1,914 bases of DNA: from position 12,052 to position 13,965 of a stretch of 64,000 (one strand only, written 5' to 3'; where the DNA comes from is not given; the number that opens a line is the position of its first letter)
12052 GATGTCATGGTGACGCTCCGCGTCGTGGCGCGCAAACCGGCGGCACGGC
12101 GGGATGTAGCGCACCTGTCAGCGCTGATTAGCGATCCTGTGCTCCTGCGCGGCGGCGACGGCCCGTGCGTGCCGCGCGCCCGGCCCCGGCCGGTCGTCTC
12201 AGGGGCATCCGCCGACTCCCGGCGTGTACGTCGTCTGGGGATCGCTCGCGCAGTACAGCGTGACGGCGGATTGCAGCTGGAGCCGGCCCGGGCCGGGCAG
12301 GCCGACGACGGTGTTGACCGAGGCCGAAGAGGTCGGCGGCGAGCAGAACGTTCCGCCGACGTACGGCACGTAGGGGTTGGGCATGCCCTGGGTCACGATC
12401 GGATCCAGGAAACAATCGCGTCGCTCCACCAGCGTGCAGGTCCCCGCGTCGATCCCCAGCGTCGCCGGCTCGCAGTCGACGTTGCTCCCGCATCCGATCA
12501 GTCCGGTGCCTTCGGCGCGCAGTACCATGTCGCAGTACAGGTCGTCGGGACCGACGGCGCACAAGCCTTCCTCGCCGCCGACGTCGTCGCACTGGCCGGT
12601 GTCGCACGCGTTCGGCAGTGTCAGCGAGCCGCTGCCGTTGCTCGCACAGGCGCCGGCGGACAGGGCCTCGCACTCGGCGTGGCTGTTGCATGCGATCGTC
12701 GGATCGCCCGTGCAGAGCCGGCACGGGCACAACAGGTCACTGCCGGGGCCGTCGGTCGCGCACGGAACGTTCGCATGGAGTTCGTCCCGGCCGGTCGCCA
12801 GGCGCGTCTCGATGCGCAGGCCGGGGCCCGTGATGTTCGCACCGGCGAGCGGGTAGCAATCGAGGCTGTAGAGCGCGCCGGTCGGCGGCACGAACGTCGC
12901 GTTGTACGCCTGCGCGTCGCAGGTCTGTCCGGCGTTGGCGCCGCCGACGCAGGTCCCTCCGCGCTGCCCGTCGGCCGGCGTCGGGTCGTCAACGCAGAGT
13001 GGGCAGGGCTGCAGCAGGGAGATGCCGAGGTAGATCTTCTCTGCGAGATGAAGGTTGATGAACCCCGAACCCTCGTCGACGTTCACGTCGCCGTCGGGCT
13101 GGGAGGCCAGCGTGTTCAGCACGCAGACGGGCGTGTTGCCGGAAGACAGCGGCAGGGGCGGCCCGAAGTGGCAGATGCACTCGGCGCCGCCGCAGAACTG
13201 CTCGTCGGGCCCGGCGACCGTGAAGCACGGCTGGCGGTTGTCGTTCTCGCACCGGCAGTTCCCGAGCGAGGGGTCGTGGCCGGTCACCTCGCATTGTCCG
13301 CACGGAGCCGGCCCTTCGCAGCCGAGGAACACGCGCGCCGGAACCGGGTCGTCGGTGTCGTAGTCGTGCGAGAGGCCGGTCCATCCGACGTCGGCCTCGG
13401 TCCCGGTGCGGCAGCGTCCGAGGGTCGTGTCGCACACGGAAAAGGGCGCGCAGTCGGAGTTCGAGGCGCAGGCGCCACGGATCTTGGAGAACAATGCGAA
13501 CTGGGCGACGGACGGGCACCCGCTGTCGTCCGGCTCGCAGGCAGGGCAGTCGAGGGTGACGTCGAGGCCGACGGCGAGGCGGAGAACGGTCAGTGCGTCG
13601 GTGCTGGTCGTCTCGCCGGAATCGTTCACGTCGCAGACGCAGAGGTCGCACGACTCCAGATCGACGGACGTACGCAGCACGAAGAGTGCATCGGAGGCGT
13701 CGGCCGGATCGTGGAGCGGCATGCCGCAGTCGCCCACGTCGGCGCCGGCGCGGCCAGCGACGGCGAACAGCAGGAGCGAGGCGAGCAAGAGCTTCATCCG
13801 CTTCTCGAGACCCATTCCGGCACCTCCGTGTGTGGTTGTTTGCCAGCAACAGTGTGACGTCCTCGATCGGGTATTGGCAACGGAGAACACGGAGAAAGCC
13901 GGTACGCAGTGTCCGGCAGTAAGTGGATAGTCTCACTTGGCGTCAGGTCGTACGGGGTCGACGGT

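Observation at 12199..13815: Secreted cysteine-rich protein with a complete two-repeat dockerin-like module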

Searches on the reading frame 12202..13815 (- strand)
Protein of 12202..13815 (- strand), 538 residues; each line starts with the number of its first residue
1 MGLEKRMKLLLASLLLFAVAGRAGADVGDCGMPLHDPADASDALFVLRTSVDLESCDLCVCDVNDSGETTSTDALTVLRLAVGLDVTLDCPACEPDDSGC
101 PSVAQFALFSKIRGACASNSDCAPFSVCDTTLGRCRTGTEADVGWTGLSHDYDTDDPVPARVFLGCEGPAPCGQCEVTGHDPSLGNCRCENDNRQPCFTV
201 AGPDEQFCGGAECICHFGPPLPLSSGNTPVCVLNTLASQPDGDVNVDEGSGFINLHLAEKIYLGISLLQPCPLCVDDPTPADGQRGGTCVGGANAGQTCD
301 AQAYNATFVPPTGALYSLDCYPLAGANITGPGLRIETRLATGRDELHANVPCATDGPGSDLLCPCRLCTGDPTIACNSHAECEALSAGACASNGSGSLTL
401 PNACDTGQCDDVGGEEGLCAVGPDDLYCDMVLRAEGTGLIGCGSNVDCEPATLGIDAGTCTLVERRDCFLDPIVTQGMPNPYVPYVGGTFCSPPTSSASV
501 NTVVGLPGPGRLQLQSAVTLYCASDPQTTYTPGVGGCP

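Call 4: search_protein_families(library=pfam, proteins=[window:12202-13815:-], max_evalue=10)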
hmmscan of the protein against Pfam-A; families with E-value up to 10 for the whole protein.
window:12202-13815:- (538 aa): 0 families

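Call 5: search_protein_families(library=ncbifam, proteins=[window:12202-13815:-], max_evalue=10)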
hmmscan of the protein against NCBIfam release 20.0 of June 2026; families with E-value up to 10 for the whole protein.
window:12202-13815:- (538 aa): 0 families

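Call 7: search_protein_families(library=pfam, proteins=[window:12202-13524:-], max_evalue=10)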
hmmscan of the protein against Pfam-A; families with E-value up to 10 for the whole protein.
seq(441 aa): 0 families

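Call 8: find_homologous_proteins(query=window:12202-13815:-)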
Query window:12202-13815:- (538 aa): 98 proteins with E <= 0.001 among 8000 candidates.
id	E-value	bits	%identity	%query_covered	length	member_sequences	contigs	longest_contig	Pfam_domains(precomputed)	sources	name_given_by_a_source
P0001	0.0e+0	1238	100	100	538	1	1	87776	-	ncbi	-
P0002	0.0e+0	1025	82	100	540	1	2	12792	-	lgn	-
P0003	0.0e+0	1019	83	96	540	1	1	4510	-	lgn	-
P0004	1.9e-249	847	70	96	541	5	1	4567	-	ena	-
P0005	7.9e-237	806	66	100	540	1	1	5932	-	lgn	-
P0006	6.2e-234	796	66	100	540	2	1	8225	-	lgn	-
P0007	1.2e-232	792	65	100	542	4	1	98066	-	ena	-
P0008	2.6e-232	791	65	99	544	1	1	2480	-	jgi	jgi:hypothetical protein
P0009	4.5e-232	790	64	100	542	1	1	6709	-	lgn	-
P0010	7.5e-232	789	66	98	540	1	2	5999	-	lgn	-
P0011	8.3e-232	789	66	95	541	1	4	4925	-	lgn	-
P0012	5.6e-229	780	64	99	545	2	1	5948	-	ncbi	ncbi:MAG: hypothetical protein ABR538_04760 [Candidatus Binatia bacterium]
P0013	9.6e-228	776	64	100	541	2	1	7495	-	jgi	jgi:hypothetical protein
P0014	1.8e-227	775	63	100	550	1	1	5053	-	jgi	jgi:hypothetical protein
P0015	1.1e-226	772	64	96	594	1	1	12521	-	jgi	jgi:hypothetical protein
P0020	2.9e-222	758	65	95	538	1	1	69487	-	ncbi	ncbi:MAG: hypothetical protein ABR587_01245 [Candidatus Binatia bacterium]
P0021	3.8e-221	754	61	99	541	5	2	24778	-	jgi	jgi:hypothetical protein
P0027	2.3e-215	735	62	100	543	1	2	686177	-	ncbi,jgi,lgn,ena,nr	ncbi:MAG TPA: hypothetical protein VEC57_05515 [Candidatus Limnocylindrales bacterium]|nr:hypothetic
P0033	2.8e-174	599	55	95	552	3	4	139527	-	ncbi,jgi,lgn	jgi:hypothetical protein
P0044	4.1e-169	582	52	99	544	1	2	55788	-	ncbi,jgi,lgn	ncbi:MAG: hypothetical protein ACI8TX_000260 [Hyphomicrobiaceae bacterium]|jgi:hypothetical protein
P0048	7.5e-104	367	42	83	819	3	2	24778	-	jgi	jgi:hypothetical protein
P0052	4.9e-101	357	37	67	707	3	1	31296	-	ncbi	-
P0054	7.4e-98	347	39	82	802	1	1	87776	-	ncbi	-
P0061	1.4e-88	316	43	82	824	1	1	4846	PF13948.12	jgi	jgi:cysteine-rich repeat protein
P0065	4.5e-85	305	42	82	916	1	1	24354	PF13948.12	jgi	jgi:cysteine-rich repeat protein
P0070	8.9e-78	281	41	81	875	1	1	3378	PF13948.12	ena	-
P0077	2.4e-22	97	32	83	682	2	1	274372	-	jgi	-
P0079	1.9e-21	95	29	89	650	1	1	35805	-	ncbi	-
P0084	2.7e-15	74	32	70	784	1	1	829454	-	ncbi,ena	-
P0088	4.5e-13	67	73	9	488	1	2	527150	PF07995.18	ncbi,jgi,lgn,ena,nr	ncbi:MAG TPA: PQQ-dependent sugar dehydrogenase [Candidatus Limnocylindrales bacterium]|nr:PQQ-depen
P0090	3.7e-11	61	72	10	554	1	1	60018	-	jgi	jgi:CSLREA domain-containing protein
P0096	1.5e-6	45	45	13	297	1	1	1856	PF00404.25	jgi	-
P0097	9.3e-6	43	33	35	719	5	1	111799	PF00200.29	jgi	jgi:hypothetical protein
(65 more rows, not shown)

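Call 10: find_encoding_contigs(protein=P0001, flank=10000, max_places=3)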
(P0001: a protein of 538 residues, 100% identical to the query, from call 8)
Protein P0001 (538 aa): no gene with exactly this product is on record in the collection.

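Call 13: search_protein_families(library=pfam, proteins=[P0054, P0097, P0061, P0096, P0088, P0090, P0052, P0077, P0079, P0084], max_evalue=1)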
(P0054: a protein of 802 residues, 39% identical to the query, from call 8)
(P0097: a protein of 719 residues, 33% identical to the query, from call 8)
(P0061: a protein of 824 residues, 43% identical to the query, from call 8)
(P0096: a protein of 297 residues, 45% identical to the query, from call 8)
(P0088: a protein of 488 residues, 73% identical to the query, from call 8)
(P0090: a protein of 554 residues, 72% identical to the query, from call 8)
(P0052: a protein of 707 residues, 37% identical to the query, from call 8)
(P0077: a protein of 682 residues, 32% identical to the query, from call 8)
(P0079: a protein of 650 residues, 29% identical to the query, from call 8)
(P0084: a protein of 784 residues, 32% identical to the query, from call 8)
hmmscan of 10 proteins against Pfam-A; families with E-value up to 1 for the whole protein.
P0054 (802 aa): 0 families

P0097 (719 aa): 2 families
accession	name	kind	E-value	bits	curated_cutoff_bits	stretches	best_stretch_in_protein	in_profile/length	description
PF00200.28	Disintegrin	-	6.6e-07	30.5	35.1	1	520-587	6-75/75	Disintegrin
PF13948.11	DUF4215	-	0.0032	18.2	27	1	608-647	10-46/47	Domain of unknown function (DUF4215)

P0061 (824 aa): 1 family
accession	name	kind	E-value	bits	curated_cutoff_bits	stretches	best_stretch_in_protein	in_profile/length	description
PF13948.11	DUF4215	-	4e-06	27.5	27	1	297-329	15-47/47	Domain of unknown function (DUF4215)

P0096 (297 aa): 3 families
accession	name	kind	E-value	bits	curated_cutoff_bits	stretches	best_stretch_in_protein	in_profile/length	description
PF00404.24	Dockerin_1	-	6.7e-08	33.1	22.9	2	222-270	5-56/57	Dockerin type I domain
PF13405.12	EF-hand_6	-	0.15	12.4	25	1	250-268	9-27/30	EF-hand domain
PF13499.12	EF-hand_7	-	0.28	12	30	1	248-273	9-33/67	EF-hand domain pair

P0088 (488 aa): 3 families
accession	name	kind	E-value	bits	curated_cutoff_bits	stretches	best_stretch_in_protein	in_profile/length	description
PF07995.17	GSDH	-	1.7e-33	116.8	25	1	48-355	12-291/332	Glucose / Sorbosone dehydrogenase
PF00404.24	Dockerin_1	-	0.091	13.4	22.9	1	456-472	3-19/57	Dockerin type I domain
PF14658.12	EF-hand_9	-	0.28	12.1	37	0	454-481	6-34/66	EF-hand domain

P0090 (554 aa): 2 families
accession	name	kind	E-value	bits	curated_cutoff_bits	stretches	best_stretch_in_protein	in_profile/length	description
PF02415.23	Chlam_PMP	-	0.016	15.9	20.6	0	169-184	3-18/19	Chlamydia polymorphic membrane protein (Chlamydia_PMP) repeat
PF00404.24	Dockerin_1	-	0.018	15.7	22.9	1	498-538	9-52/57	Dockerin type I domain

P0052 (707 aa): 0 families

P0077 (682 aa): 0 families

P0079 (650 aa): 1 family
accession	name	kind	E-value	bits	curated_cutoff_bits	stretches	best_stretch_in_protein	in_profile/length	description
PF13948.11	DUF4215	-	6.7e-05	23.6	27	1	609-645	10-47/47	Domain of unknown function (DUF4215)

P0084 (784 aa): 1 family
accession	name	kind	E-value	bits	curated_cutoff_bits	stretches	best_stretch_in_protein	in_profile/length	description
PF23004.2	PHDvar_NSD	-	0.45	11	27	1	291-316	6-31/47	Histone-lysine N-methyltransferase NSD-like, variant PHD zinc finger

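Call 21: find_encoding_contigs(protein=P0027, flank=10000, max_places=2)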
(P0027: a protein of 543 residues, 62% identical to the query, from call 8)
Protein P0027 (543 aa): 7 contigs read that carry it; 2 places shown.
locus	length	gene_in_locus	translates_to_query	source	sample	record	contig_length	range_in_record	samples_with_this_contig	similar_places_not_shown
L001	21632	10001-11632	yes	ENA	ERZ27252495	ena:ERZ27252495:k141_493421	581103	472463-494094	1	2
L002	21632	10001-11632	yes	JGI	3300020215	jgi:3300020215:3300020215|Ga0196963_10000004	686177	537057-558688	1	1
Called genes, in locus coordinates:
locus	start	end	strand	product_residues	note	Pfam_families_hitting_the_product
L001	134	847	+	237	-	PF07879:PHB_acc_N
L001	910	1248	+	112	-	-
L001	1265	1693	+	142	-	PF01475:FUR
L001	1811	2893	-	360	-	-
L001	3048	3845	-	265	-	PF01026:TatD_DNase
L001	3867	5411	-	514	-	PF00133:tRNA-synt_1, PF01406:tRNA-synt_1e (weak), PF09334:tRNA-synt_1g, PF00133:tRNA-synt_1 (weak), PF08264:Anticodon_1 (weak), PF19303:Anticodon_3 (weak)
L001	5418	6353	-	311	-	PF13177:DNA_pol3_delta2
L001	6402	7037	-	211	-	PF02223:Thymidylate_kin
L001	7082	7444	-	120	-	-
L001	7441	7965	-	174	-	-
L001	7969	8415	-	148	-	-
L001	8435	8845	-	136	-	-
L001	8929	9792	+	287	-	PF13714:PEP_mutase, PF00463:ICL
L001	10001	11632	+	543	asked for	-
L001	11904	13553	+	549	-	PF01663:Phosphodiest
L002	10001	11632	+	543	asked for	-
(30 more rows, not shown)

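Call 22: find_encoding_contigs(protein=P0020, flank=10000, max_places=2)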
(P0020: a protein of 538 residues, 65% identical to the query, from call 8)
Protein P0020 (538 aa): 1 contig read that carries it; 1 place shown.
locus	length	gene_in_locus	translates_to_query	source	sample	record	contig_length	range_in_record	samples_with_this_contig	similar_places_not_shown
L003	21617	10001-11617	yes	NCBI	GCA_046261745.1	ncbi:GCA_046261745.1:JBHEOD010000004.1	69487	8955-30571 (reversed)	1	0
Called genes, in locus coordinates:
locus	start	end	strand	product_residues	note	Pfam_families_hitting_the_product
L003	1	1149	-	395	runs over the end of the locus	PF00108:Thiolase_N, PF22691:Thiolase_C_1, PF02803:Thiolase_C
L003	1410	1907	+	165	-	PF13452:FAS1_DH_region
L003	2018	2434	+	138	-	PF01575:MaoC_dehydratas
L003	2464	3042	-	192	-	PF25084:LbH_EIF2B (faint), PF00132:Hexapep (weak)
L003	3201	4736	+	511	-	PF20154:LNT_N, PF00795:CN_hydrolase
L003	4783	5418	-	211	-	PF07027:DUF1318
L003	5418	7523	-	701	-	-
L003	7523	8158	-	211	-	PF00440:TetR_N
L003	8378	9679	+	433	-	PF00067:p450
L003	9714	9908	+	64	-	PF06902:Fer4_19 (weak), PF13459:Fer4_15, PF13370:Fer4_13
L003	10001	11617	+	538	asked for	-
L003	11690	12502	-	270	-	PF00378:ECH_1, PF16113:ECH_2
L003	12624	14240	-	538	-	PF00501:AMP-binding, PF13193:AMP-binding_C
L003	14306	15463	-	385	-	PF00108:Thiolase_N (faint), PF22691:Thiolase_C_1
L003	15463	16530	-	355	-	PF22691:Thiolase_C_1 (faint)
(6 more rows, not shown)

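Call 25: predict_structure(alignment_id=A1)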
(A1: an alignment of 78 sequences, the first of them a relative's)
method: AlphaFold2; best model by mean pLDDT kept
length: 538 residues; sequences in the alignment: 78
mean_pLDDT: 92.2   pTM: 0.81
mean pLDDT of the five models: 92.2, 92.1, 91.7, 91.3, 90.4
residues with pLDDT >= 90: 455; 70-90: 49; 50-70: 25; < 50: 9
segments of 3 or more residues with pLDDT < 50: 20-27
pLDDT, mean of each block of 10 residues (from residue 1): 62 67 51 88 95 88 93 96 93 73 96 95 96 95 96 94 91 95 94 93 94 96 95 96 97 97 95 96 95 97 88 86 96 96 97 93 97 97 97 93 96 95 96 93 97 94 97 97 97 97 97 97 91 80
secondary structure, 60 per line:
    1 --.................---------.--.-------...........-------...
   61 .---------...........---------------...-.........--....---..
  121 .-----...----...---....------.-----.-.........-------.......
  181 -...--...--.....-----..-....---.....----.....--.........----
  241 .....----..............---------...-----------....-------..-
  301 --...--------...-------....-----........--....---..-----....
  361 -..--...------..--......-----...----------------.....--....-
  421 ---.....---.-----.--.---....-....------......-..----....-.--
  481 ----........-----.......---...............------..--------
elements in order: H3-19 H40-50 H58-61 H71-81 E101-109 E112-115 E127-129 E134-136 E140-143 E158-166 E174-180 E187-189 E192-196 H205-208 E212-216 E221-225 E228-236 E241-245 E250-263 E273-275 E287-290 E303-305 E314-316 E333-340 E343-346 H357-360 E366-368 H379-384 E390-392 E409-413 E416-419 E424-428 H445-448 H450-453 E460-465 E473-476 E485-492 H498-504 E508-522

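Call 38: fold_search(model_id=the predicted structure, library=pdb)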
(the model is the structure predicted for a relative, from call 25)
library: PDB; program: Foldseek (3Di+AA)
matches with E <= 10: 142; with E <= 0.001: 0
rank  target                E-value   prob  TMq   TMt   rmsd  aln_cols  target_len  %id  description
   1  5fr8_A                5.6e-01  0.01  0.08  0.06  22.5       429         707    8  Crystal structure of the siderophore receptor PirA from Acinetobacter baumannii (released 2016-05-11)
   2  3slt                  6.6e-01  0.06  0.16  0.25  20.1       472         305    7  Pre-cleavage Structure of the Autotransporter EspP - N1023S Mutant (released 2011-11-16)
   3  5mzs                  6.6e-01  0.01  0.08  0.07  22.9       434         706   10  Crystal structure of the ferric enterobactin receptor (PfeA) mutant (R480A_Q482A) from Pseudomonas aeruginosa (released 2018-02-14)
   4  3kvn_A                7.8e-01  0.01  0.12  0.11  22.9       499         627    7  Crystal structure of the full-length autotransporter EstA from Pseudomonas aeruginosa (released 2010-01-26)
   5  8bd3_O                8.3e-01  0.04  0.12  0.21  16.8       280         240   12  Cryo-EM structure of the Photosystem II - LHCII supercomplex from Chlorella ohadi (released 2023-08-09)
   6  3kvn_X                8.3e-01  0.01  0.12  0.10  23.1       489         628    6  Crystal structure of the full-length autotransporter EstA from Pseudomonas aeruginosa (released 2010-01-26)
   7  5fq7_D                8.3e-01  0.01  0.08  0.05  24.9       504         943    8  Crystal structure of the SusCD complex BT2261-2264 from Bacteroides thetaiotaomicron (released 2016-12-21)
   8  4uyq_B                8.7e-01  0.96  0.09  0.56   2.9        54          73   18  High resolution structure of the third cohesin ScaC in complex with the ScaB dockerin with a mutation in the C-termina (released 2015-04-15)
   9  9nh1_B                8.7e-01  0.02  0.11  0.19  19.7       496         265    7  In situ cryo-EM structure of porin I of the Legionella Dot/Icm T4SS machine (released 2025-09-17)
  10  7ff7_A                9.7e-01  0.02  0.11  0.16  21.4       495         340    9  Structure of OmpF2 (released 2022-11-16)
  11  8bys_A                9.7e-01  0.01  0.06  0.09  20.2       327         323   10  Outer membrane attachment porin OmpM1 from Veillonella parvula, native (released 2023-11-08)
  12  9fzd_A                1.1e+00  0.08  0.12  0.29   7.5       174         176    7  Structure of OmpA-long in complex with nanobody Nb39 (released 2024-07-17)
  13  8smu_C                1.1e+00  0.01  0.08  0.10  18.5       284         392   11  Integral fusion of the HtaA CR2 domain from Corynebacterium diphtheriae within EGFP (released 2023-09-27)
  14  6l9o                  1.6e+00  0.02  0.07  0.17  15.2       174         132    9  Crystal structure of FABP7 apo (released 2020-11-11)
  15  4dcb_A                1.9e+00  0.01  0.12  0.19  21.4       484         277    8  Y. pestis Plasminogen Activator Pla in Complex with Human Plasminogen Activation Loop Peptide ALP11 (released 2012-06-06)
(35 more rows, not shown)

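Call 42: find_encoding_contigs(protein=P0007, flank=8000, max_places=1)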
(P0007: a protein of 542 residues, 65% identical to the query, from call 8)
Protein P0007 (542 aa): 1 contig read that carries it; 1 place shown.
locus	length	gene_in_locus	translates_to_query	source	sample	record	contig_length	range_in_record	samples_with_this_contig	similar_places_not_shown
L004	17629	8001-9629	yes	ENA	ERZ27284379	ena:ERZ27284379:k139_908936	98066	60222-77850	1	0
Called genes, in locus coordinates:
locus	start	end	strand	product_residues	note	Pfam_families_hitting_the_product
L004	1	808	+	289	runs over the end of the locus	PF02798:GST_N, PF13409:GST_N_2 (weak), PF13410:GST_C_2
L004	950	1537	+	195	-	PF05685:Uma2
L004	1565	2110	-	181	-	-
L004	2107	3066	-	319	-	PF13646:HEAT_2 (weak)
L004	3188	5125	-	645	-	PF13948:DUF4215 (faint), PF07995:GSDH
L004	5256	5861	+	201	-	PF00908:dTDP_sugar_isom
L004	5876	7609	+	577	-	-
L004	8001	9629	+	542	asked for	-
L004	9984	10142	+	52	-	-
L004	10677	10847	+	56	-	-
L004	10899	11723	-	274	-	PF11376:DUF3179 (faint)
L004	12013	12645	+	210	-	PF10263:SprT-like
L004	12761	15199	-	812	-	PF13570:Beta-prop_ACSF4 (faint), PF13360:PQQ_2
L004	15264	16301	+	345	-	PF00126:HTH_1, PF03466:LysR_substrate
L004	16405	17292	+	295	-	PF00296:Bac_luciferase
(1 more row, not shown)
